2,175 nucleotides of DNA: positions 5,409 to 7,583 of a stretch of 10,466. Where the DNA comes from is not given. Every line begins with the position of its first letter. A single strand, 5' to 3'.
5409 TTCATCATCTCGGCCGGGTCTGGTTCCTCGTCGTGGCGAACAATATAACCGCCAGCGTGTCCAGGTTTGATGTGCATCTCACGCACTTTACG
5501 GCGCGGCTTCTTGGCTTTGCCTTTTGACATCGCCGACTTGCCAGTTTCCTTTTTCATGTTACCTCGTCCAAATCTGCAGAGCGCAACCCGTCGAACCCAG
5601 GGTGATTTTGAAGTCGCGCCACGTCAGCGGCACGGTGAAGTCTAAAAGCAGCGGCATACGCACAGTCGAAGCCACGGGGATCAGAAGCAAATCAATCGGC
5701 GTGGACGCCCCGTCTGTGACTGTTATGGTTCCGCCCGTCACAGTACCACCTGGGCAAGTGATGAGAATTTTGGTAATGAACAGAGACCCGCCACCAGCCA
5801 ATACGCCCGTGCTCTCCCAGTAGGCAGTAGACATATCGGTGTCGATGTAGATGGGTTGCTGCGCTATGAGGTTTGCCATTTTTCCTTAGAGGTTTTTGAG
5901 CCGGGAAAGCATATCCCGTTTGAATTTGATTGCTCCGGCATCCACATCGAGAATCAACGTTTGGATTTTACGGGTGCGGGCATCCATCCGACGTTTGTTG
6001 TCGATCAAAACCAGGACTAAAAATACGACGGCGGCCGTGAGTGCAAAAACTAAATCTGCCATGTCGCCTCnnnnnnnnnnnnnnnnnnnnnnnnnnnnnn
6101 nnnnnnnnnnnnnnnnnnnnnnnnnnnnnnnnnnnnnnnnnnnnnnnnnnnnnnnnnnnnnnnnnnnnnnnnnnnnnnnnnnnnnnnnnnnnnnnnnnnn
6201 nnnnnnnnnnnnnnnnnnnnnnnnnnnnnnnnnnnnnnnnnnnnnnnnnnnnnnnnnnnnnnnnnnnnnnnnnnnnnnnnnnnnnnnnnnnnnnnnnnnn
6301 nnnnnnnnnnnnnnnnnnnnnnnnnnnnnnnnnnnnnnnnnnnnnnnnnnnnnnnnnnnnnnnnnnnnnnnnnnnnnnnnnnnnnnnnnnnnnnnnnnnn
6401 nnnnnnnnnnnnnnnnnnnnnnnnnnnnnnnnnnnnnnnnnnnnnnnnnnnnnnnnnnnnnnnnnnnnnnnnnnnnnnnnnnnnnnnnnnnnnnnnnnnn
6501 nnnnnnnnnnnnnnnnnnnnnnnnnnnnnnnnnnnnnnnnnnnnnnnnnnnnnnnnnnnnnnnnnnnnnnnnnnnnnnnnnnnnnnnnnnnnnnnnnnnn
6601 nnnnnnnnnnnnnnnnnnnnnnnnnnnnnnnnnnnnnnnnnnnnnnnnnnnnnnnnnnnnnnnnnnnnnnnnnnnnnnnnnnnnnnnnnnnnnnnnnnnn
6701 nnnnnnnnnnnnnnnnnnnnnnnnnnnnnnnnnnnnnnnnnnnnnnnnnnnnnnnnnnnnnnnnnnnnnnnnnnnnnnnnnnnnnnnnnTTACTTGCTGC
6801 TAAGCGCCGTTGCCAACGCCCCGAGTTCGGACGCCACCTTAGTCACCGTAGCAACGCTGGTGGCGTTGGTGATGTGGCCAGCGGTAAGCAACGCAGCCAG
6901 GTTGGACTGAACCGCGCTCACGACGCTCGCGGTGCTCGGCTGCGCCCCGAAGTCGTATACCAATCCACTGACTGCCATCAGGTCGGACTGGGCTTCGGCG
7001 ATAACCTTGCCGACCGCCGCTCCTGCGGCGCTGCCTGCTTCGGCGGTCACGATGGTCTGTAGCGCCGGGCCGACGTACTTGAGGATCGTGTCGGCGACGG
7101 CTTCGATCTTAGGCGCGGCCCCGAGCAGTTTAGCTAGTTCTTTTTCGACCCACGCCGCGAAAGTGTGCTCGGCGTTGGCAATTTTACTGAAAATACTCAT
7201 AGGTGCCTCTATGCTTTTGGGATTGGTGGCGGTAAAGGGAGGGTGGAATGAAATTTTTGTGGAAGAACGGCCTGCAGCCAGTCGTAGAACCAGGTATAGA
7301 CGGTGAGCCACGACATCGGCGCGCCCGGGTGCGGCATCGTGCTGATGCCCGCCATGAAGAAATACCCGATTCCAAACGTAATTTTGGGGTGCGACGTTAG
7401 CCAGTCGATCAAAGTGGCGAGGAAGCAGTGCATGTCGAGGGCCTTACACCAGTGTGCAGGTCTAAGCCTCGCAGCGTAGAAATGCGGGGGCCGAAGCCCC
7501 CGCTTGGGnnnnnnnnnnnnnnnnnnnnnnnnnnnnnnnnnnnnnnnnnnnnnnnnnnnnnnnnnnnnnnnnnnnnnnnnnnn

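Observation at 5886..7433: Lysis-cassette-like gene run upstream of the terminase lacking any recognisable endolysin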

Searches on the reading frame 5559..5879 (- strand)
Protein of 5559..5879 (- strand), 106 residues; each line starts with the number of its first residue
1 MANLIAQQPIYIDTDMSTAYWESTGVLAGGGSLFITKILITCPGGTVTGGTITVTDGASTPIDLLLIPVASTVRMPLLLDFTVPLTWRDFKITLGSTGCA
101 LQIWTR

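Call 4: search_protein_families(library=pfam, proteins=[window:5559-5879:-], max_evalue=1)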
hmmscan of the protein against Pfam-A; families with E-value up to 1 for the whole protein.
window:5559-5879:- (106 aa): 0 families

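Call 5: search_protein_families(library=phrogs, proteins=[window:5559-5879:-], max_evalue=1)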
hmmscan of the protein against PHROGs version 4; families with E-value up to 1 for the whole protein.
window:5559-5879:- (106 aa): 0 families

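Call 48: search_protein_families(library=ncbifam, proteins=[window:5559-5879:-], max_evalue=1)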
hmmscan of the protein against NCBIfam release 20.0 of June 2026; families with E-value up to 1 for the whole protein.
window:5559-5879:- (106 aa): 0 families

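Call 63: search_solved_structures(query=window:5559-5879:-, max_evalue=10)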
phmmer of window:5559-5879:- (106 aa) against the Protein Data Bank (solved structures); distinct sequences matched with E-value up to 10: 0.

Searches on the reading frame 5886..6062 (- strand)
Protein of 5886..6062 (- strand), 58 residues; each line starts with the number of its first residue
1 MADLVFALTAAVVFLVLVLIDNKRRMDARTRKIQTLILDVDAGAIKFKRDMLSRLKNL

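Call 4: search_protein_families(library=pfam, proteins=[window:5886-6062:-], max_evalue=1)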
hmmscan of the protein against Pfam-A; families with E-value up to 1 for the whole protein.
window:5886-6062:- (58 aa): 0 families

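Call 5: search_protein_families(library=phrogs, proteins=[window:5886-6062:-], max_evalue=1)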
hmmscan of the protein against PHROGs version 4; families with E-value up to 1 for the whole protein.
window:5886-6062:- (58 aa): 0 families

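Call 48: search_protein_families(library=ncbifam, proteins=[window:5886-6062:-], max_evalue=1)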
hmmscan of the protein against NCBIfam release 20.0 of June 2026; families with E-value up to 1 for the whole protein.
window:5886-6062:- (58 aa): 0 families

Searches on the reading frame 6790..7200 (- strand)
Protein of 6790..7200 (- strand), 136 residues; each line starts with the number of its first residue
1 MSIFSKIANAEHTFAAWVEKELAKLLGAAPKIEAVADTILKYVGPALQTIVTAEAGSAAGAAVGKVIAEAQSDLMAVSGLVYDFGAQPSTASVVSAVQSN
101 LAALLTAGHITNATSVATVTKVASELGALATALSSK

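Call 22: find_homologous_proteins(query=window:6790-7200:-, max_evalue=0.01)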
Query window:6790-7200:- (136 aa): 131 proteins with E <= 0.01 among 910 candidates; the best 120 are listed.
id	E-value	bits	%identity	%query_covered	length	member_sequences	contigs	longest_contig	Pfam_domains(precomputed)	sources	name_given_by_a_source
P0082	9.6e-72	256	100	100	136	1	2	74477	-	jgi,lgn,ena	-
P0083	1.0e-56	208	78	100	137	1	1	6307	-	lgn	-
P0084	7.4e-53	195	77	98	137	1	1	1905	-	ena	-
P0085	2.3e-50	187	74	93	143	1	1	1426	-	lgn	-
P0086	3.2e-50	187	73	95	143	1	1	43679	-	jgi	jgi:hypothetical protein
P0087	7.6e-50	186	73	92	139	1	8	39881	-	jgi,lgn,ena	jgi:hypothetical protein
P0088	2.3e-49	184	70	99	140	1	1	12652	-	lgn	-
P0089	2.4e-49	184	71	100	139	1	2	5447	-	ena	-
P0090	3.1e-49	184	72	93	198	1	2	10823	-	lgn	-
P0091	5.6e-49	183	72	93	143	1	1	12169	-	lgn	-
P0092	6.6e-49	183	73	95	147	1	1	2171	-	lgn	-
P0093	3.0e-48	181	70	99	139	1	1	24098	-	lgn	-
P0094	3.0e-48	181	68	99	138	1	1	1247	-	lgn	-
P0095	3.7e-48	180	71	99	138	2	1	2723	-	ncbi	-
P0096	3.9e-48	180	68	100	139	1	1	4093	-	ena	-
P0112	1.1e-45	172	69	98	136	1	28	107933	-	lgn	-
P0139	1.2e-43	166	65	99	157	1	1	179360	-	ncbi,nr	ncbi:MAG: hypothetical protein JST28_23860 [Acidobacteria bacterium]|nr:hypothetical protein [Acidob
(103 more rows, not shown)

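Call 24: find_encoding_contigs(protein=P0139, flank=8000, max_places=1)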
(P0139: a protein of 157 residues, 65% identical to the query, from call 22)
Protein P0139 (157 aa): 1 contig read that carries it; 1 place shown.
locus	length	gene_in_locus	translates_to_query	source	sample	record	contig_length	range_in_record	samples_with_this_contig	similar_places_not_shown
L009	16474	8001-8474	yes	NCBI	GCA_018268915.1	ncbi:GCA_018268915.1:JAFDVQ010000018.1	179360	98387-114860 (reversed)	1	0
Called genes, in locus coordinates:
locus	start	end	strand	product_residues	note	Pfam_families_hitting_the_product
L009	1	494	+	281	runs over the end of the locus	PF00892:EamA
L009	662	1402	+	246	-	PF00106:adh_short, PF08659:KR, PF23441:SDR (weak), PF01370:Epimerase (weak), PF13561:adh_short_C2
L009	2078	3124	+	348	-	-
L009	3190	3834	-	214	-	-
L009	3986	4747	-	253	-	PF01209:Ubie_methyltran, PF13847:Methyltransf_31, PF08241:Methyltransf_11, PF08242:Methyltransf_12, PF13649:Methyltransf_25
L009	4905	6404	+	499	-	PF01921:tRNA-synt_1f (faint), PF01406:tRNA-synt_1e, PF09334:tRNA-synt_1g (faint), PF23493:CysS_C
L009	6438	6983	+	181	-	PF14235:DUF4337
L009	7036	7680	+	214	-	-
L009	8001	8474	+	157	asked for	-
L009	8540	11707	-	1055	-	PF02837:Glyco_hydro_2_N, PF22666:Glyco_hydro_2_N2, PF00703:Glyco_hydro_2, PF02836:Glyco_hydro_2_C, PF16353:LacZ_4, PF02929:Bgal_small_N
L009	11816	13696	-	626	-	-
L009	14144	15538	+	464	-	PF00202:Aminotran_3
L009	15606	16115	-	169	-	PF12587:DUF3761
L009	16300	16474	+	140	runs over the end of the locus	PF20159:YidB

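Call 25: find_encoding_contigs(protein=P0112, flank=8000, max_places=2)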
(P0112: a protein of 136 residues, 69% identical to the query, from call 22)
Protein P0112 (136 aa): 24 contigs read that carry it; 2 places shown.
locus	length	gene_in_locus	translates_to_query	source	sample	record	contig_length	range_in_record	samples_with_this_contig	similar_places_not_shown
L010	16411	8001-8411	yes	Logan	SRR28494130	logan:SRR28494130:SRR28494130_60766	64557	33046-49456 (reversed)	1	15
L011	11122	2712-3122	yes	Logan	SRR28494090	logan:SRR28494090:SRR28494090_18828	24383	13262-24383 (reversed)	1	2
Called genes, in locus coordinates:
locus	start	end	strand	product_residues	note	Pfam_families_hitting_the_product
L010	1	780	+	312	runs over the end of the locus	-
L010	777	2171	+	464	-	-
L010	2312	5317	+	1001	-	-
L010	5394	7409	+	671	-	-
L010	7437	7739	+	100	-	-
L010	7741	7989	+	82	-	-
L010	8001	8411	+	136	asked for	-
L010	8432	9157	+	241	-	-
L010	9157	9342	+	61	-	-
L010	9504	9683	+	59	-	PF20106:DUF6496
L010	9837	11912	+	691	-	-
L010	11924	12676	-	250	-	PF01507:PAPS_reduct (weak)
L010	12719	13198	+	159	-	-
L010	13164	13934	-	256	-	PF01555:N6_N4_Mtase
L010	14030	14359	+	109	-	-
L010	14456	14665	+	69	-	-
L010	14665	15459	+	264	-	PF01541:GIY-YIG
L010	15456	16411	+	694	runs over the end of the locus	PF23899:SU10_portal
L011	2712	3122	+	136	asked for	-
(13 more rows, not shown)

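Call 32: predict_structure(alignment_id=A2)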
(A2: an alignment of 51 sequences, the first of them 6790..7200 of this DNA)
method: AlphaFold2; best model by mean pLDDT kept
length: 136 residues; sequences in the alignment: 51
mean_pLDDT: 54.4   pTM: 0.37
mean pLDDT of the five models: 54.4, 48.8, 47.9, 46.4, 42.5
residues with pLDDT >= 90: 0; 70-90: 1; 50-70: 92; < 50: 43
segments of 3 or more residues with pLDDT < 50: 1-16, 18-30, 79-81, 83-87, 133-136
pLDDT, mean of each block of 10 residues (from residue 1): 41 46 46 59 63 60 61 54 49 58 56 61 57 47
secondary structure, 60 per line:
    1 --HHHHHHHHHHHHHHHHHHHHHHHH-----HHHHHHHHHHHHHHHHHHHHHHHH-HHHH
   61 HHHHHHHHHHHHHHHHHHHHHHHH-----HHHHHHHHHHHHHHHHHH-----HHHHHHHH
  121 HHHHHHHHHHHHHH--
elements in order: H3-26 H32-55 H57-84 H90-107 H113-134

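Call 46: search_solved_structures(query=A2, max_evalue=10)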
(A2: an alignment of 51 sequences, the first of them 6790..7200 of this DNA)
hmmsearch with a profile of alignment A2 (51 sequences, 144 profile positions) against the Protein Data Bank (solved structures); distinct sequences matched with E-value up to 10: 6.
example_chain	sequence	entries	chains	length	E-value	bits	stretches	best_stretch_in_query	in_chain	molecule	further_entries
6emw_A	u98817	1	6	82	0.038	16.9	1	48-108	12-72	ATP-dependent Clp protease ATP-binding subunit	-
3vzh_A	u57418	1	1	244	1.2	12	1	62-97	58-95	Putative uncharacterized protein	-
6em8_A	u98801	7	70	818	1.3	11.9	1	50-108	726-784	ATP-dependent Clp protease ATP-binding subunit ClpC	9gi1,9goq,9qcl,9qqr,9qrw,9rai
6em9_A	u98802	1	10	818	1.3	11.9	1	50-108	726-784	ATP-dependent Clp protease ATP-binding subunit ClpC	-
3ip1_A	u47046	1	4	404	1.5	11.7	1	76-129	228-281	Alcohol dehydrogenase, zinc-containing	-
4r0j_A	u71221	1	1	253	1.9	11.4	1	64-98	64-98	Uncharacterized protein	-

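Call 48: search_protein_families(library=ncbifam, proteins=[window:6790-7200:-], max_evalue=1)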
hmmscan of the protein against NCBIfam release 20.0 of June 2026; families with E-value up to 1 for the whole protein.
window:6790-7200:- (136 aa): 0 families

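Call 59: search_protein_families(library=phrogs, proteins=[L010:7741-7989:+], max_evalue=0.1)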
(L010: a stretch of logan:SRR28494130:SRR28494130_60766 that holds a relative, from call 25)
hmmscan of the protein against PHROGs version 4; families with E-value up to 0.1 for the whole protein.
L010:7741-7989:+ (82 aa): 0 families

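Call 60: search_protein_families(library=pfam, proteins=[L010:7741-7989:+], max_evalue=0.1)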
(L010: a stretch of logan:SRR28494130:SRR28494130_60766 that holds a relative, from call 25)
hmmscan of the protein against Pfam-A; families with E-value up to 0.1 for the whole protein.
L010:7741-7989:+ (82 aa): 0 families

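Call 78: search_protein_representatives(alignment_id=A2)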
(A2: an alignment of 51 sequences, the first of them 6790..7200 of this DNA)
Query: 51 sequences, 144 profile positions. Proteins with E-value up to 0.001 (for the whole library): 368; up to 1e-10: 213; up to 1e-30: 41. The best 150 are listed.
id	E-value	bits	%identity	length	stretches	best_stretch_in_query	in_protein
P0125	2.2e-57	209.1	-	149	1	1-142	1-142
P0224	3.0e-53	195.6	-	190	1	1-139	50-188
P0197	1.7e-51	189.9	-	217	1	2-139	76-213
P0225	2.1e-49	183.1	-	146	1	1-137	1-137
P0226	1.2e-48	180.6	-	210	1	2-142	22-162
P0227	1.9e-48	180.1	-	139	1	1-139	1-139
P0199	1.0e-46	174.4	-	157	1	1-143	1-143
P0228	4.6e-46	172.3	-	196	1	1-136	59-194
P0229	5.9e-46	172.0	-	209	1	2-139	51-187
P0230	1.1e-45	171.1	-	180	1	6-143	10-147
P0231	4.8e-45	169.0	-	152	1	1-142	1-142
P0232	9.9e-45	168.0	-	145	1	1-143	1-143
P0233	4.1e-43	162.8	-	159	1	1-142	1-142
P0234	1.2e-42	161.2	-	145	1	1-143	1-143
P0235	1.9e-42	160.6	-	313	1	1-141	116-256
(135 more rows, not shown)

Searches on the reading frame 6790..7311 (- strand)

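Call 4: search_protein_families(library=pfam, proteins=[window:6790-7311:-], max_evalue=1)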
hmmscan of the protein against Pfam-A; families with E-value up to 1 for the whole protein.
window:6790-7311:- (173 aa): 2 families
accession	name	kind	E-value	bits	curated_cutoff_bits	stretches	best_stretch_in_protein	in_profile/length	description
PF20859.2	RHA1_ro05818_N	-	0.093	13.2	27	1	138-171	21-50/58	Hypothetical protein RHA1_ro05818, N-terminal helical domain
PF08129.17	Antimicrobial17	-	0.15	12.5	25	1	39-60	20-41/57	Alpha/beta enterocin family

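Call 5: search_protein_families(library=phrogs, proteins=[window:6790-7311:-], max_evalue=1)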
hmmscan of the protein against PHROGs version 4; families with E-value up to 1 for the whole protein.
window:6790-7311:- (173 aa): 1 family
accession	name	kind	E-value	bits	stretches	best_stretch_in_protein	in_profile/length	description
phrog_13314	-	unknown function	0.28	12.1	1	96-133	17-53/64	-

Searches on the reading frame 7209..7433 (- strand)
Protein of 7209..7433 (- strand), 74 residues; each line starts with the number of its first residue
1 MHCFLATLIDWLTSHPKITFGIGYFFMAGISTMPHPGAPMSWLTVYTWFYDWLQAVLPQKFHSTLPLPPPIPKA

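Call 4: search_protein_families(library=pfam, proteins=[window:7209-7433:-], max_evalue=1)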
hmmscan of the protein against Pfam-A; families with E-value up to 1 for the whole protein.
window:7209-7433:- (74 aa): 2 families
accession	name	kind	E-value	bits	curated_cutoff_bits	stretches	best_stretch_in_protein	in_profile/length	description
PF17934.6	TetR_C_26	-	0.051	14.4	25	1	25-60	21-53/109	Tetracyclin repressor-like, C-terminal domain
PF13340.11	DUF4096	-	0.076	13.7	34.3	1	22-57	36-71/76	Putative transposase of IS4/5 family (DUF4096)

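Call 5: search_protein_families(library=phrogs, proteins=[window:7209-7433:-], max_evalue=1)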
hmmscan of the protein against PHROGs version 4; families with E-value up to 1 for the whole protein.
window:7209-7433:- (74 aa): 1 family
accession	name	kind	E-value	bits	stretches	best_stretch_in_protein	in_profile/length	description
phrog_126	-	lysis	0.5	11.3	0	4-30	11-38/114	holin/anti-holin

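Call 48: search_protein_families(library=ncbifam, proteins=[window:7209-7433:-], max_evalue=1)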
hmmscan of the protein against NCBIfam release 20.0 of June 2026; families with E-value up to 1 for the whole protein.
window:7209-7433:- (74 aa): 0 families
